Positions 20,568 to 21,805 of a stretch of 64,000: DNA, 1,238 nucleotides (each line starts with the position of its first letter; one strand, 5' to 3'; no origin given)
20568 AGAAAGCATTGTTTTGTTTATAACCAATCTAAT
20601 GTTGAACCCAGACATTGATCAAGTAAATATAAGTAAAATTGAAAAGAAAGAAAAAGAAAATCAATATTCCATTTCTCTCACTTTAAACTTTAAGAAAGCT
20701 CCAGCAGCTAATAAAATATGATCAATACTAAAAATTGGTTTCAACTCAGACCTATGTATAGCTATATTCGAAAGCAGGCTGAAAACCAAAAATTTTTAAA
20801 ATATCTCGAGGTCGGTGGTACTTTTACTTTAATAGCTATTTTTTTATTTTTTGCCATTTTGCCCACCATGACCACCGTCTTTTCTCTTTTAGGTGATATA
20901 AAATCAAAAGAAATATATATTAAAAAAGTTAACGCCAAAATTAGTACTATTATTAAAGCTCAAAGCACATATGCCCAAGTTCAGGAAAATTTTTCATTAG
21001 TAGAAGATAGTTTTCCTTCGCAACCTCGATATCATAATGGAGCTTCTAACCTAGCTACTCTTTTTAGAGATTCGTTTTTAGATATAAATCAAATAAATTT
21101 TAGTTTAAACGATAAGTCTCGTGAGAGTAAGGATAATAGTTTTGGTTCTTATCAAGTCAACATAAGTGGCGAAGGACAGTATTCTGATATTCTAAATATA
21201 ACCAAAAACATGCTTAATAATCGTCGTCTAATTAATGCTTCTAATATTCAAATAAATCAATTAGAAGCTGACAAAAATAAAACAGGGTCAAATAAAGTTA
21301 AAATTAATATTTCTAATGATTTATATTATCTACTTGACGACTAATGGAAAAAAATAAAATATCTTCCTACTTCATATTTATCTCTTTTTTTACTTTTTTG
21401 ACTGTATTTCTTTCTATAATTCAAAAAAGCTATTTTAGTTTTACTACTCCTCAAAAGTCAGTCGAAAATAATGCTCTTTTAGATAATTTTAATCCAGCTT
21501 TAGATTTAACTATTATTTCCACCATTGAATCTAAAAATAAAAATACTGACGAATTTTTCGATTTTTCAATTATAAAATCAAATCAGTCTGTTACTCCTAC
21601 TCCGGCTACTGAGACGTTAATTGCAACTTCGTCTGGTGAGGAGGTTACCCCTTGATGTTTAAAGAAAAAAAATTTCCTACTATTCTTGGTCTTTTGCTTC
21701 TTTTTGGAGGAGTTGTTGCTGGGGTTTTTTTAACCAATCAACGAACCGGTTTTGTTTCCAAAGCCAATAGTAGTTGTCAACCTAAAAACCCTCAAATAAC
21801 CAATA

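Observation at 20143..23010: MurJ-adjacent trio of single-TM proteins plus an IPKTG sortase substrate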

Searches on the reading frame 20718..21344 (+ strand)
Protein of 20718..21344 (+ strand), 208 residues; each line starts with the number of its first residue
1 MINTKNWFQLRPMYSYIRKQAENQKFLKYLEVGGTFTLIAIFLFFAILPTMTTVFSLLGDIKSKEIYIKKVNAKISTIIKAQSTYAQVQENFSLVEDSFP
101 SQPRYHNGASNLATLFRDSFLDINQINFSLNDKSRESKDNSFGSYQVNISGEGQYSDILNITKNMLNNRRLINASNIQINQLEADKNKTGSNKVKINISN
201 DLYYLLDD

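Call 3: search_protein_families(library=pfam, proteins=[window:20718-21344:+], max_evalue=1)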
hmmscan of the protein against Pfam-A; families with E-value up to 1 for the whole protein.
window:20718-21344:+ (208 aa): 3 families
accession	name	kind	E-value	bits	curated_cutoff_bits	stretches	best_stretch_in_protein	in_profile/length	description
PF04350.18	PilO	-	0.0004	21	22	1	72-203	19-141/145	Pilus assembly protein, PilO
PF03631.20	Virul_fac_BrkB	-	0.056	13.5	33.7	1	40-93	13-65/259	Virulence factor BrkB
PF23446.1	LysM1_NFP_LYK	-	0.67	11.3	36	0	99-128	8-37/60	NFP/LYK LysM1 domain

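Call 18: search_protein_families(library=ncbifam, proteins=[window:20718-21341:+], max_evalue=0.1)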
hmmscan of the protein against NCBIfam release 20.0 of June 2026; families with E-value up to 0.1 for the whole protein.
window:20718-21341:+ (208 aa): 1 family
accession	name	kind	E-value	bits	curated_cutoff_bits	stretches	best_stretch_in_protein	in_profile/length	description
NF047828.1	T3SSXpsI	equivalog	0.08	13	150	0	36-94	4-60/132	type II secretion system protein XpsI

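Call 24: find_homologous_proteins(query=window:20718-21341:+, max_evalue=0.001)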
Query window:20718-21341:+ (208 aa): 128 proteins with E <= 0.001 among 335 candidates; the best 120 are listed.
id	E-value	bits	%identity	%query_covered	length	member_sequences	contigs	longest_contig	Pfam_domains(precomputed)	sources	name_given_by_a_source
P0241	4.4e-128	442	100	100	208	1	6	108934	-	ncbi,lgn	-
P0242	1.6e-126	437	99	100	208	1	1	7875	-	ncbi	-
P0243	1.2e-115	402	90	100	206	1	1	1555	-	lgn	-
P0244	7.7e-105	367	83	99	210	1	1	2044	-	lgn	-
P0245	4.5e-104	364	82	100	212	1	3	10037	-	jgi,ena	-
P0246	6.5e-104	363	83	100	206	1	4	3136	-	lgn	-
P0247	1.6e-103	362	84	99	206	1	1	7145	-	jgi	-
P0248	1.1e-99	350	80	100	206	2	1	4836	-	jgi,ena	-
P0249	1.2e-99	350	80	100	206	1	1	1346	PF04350.19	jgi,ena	-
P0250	2.8e-98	345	77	100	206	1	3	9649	-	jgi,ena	-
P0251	4.5e-94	331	77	100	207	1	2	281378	-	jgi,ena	-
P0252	6.9e-93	328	74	100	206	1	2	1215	-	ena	-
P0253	2.6e-91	322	71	99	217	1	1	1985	-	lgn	-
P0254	2.2e-90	319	71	100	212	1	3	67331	-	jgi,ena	-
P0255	2.3e-89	316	70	100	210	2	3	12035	PF04350.19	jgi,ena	-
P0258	9.2e-87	308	68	100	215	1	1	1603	PF04350.19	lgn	-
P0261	2.0e-86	306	66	100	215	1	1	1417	PF04350.19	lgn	-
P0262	5.5e-86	305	67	100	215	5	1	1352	PF04350.19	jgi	-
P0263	1.1e-85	304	68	100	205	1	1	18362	PF04350.19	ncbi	-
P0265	1.1e-83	298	65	100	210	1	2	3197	PF04350.19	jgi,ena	-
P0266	1.2e-83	297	66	100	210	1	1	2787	PF04350.19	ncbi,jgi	ncbi:MAG: type 4a pilus biogenesis protein PilO [Candidatus Paceibacterota bacterium]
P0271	1.9e-82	294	65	100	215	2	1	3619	PF04350.19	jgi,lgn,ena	-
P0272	2.3e-82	293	65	100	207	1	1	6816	PF04350.19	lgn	-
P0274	7.0e-82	292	66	99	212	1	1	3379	PF04350.19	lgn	-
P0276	1.1e-81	291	64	99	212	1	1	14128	PF04350.19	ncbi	-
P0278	2.8e-81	290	64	99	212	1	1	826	PF04350.19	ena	-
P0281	1.4e-80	287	64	100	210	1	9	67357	PF04350.19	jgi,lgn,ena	-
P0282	2.1e-80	287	64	100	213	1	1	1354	PF04350.19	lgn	-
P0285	3.1e-80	286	64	100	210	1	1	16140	PF04350.19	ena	-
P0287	5.7e-80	285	63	100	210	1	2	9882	PF04350.19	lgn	-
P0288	5.8e-80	285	64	100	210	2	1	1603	PF04350.19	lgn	-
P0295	1.6e-79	284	67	99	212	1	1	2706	PF04350.19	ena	-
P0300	6.2e-79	282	62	100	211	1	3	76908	PF04350.19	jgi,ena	-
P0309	5.0e-77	276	61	99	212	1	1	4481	PF04350.19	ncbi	-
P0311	1.8e-76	274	62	99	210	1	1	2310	PF04350.19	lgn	-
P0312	2.0e-76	274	60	99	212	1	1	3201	PF04350.19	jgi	jgi:Tfp pilus assembly protein PilO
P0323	2.7e-73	264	59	100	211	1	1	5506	PF04350.19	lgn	-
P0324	1.4e-72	261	59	100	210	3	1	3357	PF04350.19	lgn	-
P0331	7.7e-71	256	59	99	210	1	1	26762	PF04350.19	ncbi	-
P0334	4.1e-70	253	63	93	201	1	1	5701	PF04350.19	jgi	jgi:Tfp pilus assembly protein PilO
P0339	3.0e-69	250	56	99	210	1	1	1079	PF04350.19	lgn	-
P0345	3.3e-53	198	47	99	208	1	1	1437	PF04350.19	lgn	-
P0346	2.9e-51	192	44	99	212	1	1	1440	PF04350.19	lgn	-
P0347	6.7e-51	191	46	99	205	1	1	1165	PF04350.19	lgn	-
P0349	3.7e-49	185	47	99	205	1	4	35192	PF04350.19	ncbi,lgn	-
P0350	4.3e-49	185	49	99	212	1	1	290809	PF04350.19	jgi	jgi:Tfp pilus assembly protein PilO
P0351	4.6e-49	185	46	99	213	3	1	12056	PF04350.19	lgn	-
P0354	1.1e-47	180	46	99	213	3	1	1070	PF04350.19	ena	-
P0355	5.8e-47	178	42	100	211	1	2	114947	PF04350.19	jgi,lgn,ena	-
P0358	7.0e-46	174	42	99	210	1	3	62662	PF04350.19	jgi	-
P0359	7.2e-46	174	45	87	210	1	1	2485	PF04350.19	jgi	jgi:Tfp pilus assembly protein PilO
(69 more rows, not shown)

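Call 55: search_solved_structures(query=A6, max_evalue=10, show_alignments=1)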
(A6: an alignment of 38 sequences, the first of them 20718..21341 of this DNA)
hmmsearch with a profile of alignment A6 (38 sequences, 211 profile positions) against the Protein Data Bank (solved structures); distinct sequences matched with E-value up to 10: 33.
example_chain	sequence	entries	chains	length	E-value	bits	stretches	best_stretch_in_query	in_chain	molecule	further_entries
3jc8_Oa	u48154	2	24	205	0.00099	22.2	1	100-187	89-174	PilO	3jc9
4uo0_B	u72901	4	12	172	0.19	14.7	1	60-110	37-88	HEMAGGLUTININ | H3 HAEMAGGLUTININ HA2 CHAIN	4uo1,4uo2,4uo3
1qu1_A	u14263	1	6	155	0.3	14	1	60-110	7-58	PROTEIN (INFLUENZA RECOMBINANT HA2 CHAIN)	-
9yoi_D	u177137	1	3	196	0.32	14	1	60-133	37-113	Hemagglutinin HA2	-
1mql_B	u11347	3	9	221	0.32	14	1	60-110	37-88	Hemagglutinin HA2 chain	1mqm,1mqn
4we4_B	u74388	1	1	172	0.38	13.7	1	60-110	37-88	Hemagglutinin HA2 chain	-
3eym_B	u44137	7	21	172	0.38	13.7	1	60-110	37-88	Hemagglutinin HA2 chain | X-31 Influenza Haemagglutinin HA2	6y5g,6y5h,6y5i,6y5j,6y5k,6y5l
5k9q_B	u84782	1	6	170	0.39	13.7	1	60-110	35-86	Hemagglutinin HA2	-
1eo8_B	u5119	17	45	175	0.39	13.7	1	60-110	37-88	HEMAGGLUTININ (HA2 CHAIN) | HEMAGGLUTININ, CHAIN HA1 | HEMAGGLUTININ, (G135R), HA1 CHAIN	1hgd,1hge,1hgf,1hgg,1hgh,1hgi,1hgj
5y2l_B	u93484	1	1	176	0.4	13.7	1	60-110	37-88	Hemagglutinin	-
5kan_B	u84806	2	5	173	0.4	13.7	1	60-110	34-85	Hemagglutinin HA2 | Hemagglutinin HA2 chain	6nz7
3vun_B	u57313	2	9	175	0.41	13.6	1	60-110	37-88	Hemagglutinin HA2 chain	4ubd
8tj4_B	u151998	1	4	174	0.41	13.6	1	60-110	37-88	Hemagglutinin HA2 chain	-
7x6l_B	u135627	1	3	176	0.41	13.6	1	60-110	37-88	Hemagglutinin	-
4gms_B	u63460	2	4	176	0.42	13.6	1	60-110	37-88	Hemagglutinin HA2 chain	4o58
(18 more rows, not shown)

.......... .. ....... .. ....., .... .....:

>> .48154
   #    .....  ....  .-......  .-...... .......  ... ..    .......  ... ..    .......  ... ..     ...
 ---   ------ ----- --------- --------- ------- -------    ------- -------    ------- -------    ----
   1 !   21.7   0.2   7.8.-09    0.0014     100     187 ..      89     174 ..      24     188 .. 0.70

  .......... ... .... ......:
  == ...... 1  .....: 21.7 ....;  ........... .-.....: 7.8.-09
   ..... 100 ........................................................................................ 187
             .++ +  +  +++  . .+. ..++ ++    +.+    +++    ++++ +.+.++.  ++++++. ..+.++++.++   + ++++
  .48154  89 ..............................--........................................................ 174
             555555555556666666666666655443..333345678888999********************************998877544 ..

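Call 94: search_protein_families(library=pfam, alignment_id=A6, max_evalue=0.001)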
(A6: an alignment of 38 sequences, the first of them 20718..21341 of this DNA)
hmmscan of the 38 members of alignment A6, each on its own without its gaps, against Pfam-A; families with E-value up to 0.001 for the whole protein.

A. member 1, window:20718-21341:+ (208 aa): 1 family
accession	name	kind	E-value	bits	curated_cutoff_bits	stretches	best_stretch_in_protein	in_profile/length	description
PF04350.18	PilO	-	0.0004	21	22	0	72-203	19-141/145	Pilus assembly protein, PilO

B. families by the number of members that match (of 38 scanned): 3 families
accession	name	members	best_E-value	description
PF04350.18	PilO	30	2e-08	Pilus assembly protein, PilO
PF03631.20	Virul_fac_BrkB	1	0.00022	Virulence factor BrkB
PF24100.1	DUF7381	1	0.00028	Domain of unknown function (DUF7381)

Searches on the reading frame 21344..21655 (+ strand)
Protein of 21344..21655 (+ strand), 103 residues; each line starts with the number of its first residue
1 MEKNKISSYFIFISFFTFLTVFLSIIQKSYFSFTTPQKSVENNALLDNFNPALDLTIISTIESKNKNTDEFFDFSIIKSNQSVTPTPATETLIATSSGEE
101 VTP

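Call 3: search_protein_families(library=pfam, proteins=[window:21344-21655:+], max_evalue=1)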
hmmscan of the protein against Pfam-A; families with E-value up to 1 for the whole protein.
window:21344-21655:+ (103 aa): 1 family
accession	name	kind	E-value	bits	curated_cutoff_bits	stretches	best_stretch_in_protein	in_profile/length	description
PF25744.1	T4_Y13H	-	0.1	12.9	27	1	24-57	18-51/61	Bacteriophage T4 Y13H protein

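Call 18: search_protein_families(library=ncbifam, proteins=[window:21344-21652:+], max_evalue=0.1)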
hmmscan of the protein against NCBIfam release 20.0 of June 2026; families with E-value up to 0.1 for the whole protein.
window:21344-21652:+ (103 aa): 0 families

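Call 92: search_solved_structures(query=A7, max_evalue=10)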
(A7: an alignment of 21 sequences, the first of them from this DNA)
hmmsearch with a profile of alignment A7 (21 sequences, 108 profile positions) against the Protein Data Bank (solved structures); distinct sequences matched with E-value up to 10: 1.
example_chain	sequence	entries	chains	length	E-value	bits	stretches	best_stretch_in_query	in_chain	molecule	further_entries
6u8y_B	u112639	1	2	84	1.6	12.4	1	8-30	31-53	Monovalent cation/H+ antiporter subunit F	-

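Call 93: search_protein_families(library=pfam, alignment_id=A7, max_evalue=0.1)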
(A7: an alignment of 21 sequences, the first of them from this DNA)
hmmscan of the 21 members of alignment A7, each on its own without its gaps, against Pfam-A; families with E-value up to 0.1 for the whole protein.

A. member 1, seq(103 aa): 0 families

B. families by the number of members that match (of 21 scanned): 3 families
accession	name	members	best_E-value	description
PF04886.17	PT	1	0.0083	PT disordered repeat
PF17259.7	DUF5325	1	0.015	Family of unknown function (DUF5325)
PF25744.1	T4_Y13H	1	0.07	Bacteriophage T4 Y13H protein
